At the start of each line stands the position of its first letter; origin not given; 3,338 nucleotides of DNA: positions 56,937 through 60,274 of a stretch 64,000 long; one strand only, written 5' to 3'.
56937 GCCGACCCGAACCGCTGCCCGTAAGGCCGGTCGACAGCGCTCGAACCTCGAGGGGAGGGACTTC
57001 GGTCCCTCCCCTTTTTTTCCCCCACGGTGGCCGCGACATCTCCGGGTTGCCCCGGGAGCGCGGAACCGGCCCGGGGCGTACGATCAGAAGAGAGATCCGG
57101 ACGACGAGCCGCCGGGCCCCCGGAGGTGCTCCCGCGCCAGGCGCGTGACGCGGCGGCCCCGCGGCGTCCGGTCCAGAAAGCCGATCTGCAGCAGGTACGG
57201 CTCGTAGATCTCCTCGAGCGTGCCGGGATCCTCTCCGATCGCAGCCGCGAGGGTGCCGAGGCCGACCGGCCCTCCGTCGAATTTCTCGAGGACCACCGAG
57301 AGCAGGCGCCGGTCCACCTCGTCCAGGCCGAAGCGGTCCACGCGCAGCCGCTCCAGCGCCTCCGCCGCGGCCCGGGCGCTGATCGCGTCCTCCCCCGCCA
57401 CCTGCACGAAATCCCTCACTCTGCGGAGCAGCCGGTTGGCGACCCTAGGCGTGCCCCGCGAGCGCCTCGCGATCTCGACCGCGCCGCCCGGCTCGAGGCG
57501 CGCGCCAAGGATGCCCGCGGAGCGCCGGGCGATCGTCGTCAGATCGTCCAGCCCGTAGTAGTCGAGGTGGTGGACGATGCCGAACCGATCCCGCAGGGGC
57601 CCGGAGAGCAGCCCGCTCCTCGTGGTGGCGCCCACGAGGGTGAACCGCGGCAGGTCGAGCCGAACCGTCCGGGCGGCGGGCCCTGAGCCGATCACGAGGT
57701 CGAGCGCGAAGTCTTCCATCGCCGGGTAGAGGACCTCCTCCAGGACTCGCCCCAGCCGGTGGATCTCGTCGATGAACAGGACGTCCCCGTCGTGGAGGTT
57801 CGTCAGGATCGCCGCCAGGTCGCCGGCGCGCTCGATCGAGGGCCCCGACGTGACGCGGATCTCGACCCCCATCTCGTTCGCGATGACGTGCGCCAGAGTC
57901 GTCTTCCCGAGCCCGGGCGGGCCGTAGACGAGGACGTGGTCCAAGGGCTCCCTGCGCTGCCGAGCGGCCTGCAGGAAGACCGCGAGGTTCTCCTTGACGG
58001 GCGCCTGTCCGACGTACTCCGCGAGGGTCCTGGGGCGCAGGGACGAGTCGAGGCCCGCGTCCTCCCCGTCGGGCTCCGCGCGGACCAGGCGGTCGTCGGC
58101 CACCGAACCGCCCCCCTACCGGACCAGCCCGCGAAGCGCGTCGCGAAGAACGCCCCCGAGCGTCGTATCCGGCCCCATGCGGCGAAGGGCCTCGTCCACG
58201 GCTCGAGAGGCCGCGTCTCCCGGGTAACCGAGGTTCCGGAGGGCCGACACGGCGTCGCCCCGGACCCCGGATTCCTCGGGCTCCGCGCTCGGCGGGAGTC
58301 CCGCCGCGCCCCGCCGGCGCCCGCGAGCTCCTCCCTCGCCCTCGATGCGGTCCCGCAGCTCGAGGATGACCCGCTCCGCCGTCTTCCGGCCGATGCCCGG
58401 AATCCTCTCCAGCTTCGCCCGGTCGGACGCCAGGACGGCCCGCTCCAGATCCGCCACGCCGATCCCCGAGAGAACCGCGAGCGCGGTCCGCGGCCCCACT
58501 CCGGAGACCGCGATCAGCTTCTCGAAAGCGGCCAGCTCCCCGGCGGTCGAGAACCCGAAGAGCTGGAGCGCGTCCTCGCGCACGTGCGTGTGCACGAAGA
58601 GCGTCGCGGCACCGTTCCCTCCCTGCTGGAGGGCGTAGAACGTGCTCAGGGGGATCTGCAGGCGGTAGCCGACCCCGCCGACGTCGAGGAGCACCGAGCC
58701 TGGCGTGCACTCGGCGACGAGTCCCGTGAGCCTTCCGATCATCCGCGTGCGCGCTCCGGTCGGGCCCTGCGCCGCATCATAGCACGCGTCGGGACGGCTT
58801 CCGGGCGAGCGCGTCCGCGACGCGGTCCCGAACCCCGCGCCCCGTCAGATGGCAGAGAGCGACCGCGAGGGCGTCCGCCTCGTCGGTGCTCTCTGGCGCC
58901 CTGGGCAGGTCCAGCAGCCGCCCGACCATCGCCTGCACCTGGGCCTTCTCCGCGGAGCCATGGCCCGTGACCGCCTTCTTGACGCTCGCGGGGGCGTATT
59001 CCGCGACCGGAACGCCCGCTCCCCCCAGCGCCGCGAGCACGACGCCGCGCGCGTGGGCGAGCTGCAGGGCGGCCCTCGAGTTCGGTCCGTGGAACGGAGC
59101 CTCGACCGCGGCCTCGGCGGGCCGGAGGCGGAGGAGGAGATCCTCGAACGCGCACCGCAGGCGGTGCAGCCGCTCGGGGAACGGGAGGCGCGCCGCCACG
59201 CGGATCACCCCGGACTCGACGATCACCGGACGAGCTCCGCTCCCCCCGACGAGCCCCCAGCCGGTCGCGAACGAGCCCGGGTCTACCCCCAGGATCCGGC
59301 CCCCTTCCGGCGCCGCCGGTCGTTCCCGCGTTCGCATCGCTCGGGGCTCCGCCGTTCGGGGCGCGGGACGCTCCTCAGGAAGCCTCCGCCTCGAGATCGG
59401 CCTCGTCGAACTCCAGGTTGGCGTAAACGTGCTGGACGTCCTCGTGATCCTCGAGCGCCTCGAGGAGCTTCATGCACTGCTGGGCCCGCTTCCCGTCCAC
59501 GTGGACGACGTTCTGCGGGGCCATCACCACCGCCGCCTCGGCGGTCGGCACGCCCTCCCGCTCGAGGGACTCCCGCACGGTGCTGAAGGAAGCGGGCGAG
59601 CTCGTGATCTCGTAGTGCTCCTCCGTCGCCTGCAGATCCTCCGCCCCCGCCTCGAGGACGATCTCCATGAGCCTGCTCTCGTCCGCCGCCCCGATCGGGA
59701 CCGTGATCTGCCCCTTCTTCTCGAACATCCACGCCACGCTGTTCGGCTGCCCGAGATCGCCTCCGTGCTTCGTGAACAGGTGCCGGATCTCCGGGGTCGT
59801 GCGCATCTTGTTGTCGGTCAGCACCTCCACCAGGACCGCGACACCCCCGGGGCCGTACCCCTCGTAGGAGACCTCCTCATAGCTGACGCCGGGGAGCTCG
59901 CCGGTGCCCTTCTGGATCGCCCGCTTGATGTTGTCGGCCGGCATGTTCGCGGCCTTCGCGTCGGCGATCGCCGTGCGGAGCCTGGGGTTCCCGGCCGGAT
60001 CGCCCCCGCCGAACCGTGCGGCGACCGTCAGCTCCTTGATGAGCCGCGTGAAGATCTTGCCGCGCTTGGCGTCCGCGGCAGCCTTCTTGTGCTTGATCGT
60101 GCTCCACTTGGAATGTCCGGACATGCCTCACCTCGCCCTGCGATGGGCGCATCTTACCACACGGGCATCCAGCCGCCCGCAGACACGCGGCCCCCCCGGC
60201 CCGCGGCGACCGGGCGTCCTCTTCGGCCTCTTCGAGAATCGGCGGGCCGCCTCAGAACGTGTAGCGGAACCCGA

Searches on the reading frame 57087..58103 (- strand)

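Call 47: search_protein_families(library=pfam, proteins=[window:57087-58103:-], max_evalue=0.00001)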
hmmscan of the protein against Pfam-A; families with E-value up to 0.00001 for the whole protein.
window:57087-58103:- (339 aa): 6 families
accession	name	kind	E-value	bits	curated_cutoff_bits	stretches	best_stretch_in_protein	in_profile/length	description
PF05496.18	RuvB_N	-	1.6e-80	268.9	27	1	22-180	1-159/159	Holliday junction DNA helicase RuvB P-loop domain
PF17864.7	AAA_lid_4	-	2.9e-28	97.8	27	1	183-256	1-74/74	RuvB AAA lid domain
PF05491.19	RuvB_C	-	1.3e-22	79.9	24.7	1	258-327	2-71/72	RuvB C-terminal winged helix domain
PF00004.35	AAA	-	1.2e-20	74.7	21.2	1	57-180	1-129/131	ATPase family associated with various cellular activities (AAA)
PF07728.20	AAA_5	-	2.5e-06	28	22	0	56-174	1-139/139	AAA domain (dynein-related subfamily)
PF13191.12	AAA_16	-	5.4e-06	27.5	32.6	0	35-88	7-59/167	AAA ATPase domain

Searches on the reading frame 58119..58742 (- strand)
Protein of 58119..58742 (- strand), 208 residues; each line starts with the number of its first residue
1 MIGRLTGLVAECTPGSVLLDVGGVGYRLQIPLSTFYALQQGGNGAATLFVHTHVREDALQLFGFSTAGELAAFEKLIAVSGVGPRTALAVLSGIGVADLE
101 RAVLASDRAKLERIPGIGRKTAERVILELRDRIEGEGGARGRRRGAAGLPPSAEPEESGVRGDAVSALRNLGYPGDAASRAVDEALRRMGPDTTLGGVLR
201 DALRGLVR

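Call 47: search_protein_families(library=pfam, proteins=[window:58119-58742:-], max_evalue=0.00001)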
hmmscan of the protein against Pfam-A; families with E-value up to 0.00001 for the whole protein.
window:58119-58742:- (208 aa): 5 families
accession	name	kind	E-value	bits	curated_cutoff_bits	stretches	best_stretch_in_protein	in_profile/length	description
PF01330.27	RuvA_N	-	5.4e-22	78.1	23.6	1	1-63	1-61/61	RuvA N terminal domain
PF14520.12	HHH_5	-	2.2e-18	66.9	27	1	73-131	1-57/57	Helix-hairpin-helix domain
PF00633.29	HHH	-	5.7e-09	35.8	24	0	107-126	9-28/30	Helix-hairpin-helix motif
PF07499.19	RuvA_C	-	5e-08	33.7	24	1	160-206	2-46/47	RuvA, C-terminal domain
PF21176.3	RecR_HhH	-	5.5e-06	26.5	27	0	110-129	7-26/45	RecR, helix-hairpin-helix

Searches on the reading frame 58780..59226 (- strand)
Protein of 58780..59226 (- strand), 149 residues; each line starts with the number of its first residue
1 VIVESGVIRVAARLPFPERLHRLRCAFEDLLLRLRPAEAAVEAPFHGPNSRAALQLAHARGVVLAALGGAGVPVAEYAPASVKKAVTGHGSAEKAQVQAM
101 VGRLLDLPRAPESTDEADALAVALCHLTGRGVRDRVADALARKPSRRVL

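Call 47: search_protein_families(library=pfam, proteins=[window:58780-59226:-], max_evalue=0.00001)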
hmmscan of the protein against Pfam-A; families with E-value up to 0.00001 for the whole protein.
window:58780-59226:- (149 aa): 1 family
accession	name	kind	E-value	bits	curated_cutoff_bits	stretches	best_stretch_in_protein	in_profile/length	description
PF02075.23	RuvC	-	2e-33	115.8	22.2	1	2-126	25-148/148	Crossover junction endodeoxyribonuclease RuvC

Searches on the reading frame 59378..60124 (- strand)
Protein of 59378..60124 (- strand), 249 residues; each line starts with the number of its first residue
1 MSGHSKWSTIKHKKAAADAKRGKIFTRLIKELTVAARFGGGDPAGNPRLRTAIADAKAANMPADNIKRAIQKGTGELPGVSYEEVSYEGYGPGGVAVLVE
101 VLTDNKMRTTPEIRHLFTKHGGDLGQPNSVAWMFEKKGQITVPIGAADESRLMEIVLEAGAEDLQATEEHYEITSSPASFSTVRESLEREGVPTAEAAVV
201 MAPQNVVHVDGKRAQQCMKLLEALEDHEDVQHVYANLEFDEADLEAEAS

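Call 47: search_protein_families(library=pfam, proteins=[window:59378-60124:-], max_evalue=0.00001)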
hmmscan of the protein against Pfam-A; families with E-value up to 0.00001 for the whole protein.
window:59378-60124:- (249 aa): 2 families
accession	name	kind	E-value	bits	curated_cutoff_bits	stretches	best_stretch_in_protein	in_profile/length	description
PF01709.26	Transcrip_reg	-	1.4e-57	194.4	27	1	82-237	1-160/160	TACO1/YebC second and third domain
PF20772.2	TACO1_YebC_N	-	1.1e-34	119.2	36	1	5-76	1-73/73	TACO1/YebC protein N-terminal domain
